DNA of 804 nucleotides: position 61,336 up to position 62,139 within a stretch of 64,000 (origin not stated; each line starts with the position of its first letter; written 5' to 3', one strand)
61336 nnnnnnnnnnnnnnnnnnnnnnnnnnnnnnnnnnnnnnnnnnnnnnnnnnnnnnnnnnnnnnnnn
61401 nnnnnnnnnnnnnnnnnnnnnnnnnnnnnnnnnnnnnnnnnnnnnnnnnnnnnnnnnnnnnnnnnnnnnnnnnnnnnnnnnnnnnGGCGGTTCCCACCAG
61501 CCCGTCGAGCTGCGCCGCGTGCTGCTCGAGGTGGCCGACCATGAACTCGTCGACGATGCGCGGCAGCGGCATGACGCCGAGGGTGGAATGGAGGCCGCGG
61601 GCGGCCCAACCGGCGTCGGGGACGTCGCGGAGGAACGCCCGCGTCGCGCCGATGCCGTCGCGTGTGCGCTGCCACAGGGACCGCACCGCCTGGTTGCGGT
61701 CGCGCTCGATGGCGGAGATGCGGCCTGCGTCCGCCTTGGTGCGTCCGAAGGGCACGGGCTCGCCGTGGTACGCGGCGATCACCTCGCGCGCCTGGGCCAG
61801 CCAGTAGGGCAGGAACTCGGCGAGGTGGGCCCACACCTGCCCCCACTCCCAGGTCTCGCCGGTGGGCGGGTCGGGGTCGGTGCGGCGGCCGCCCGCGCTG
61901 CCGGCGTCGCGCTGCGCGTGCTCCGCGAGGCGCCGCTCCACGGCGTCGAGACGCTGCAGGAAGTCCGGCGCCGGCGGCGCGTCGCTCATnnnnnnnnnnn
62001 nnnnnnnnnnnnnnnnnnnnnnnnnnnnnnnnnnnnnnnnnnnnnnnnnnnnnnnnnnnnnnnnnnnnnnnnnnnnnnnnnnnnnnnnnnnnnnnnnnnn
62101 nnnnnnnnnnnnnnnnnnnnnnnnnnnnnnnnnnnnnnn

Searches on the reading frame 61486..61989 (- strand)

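Call 57: search_protein_families(library=pfam, proteins=[window:61486-61989:-], max_evalue=0.001)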
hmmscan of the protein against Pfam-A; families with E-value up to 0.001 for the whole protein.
window:61486-61989:- (168 aa): 1 family
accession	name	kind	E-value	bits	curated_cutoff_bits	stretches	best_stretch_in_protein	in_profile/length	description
PF12867.12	DinB_2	-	0.0003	21.7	24.8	1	41-161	24-128/128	DinB superfamily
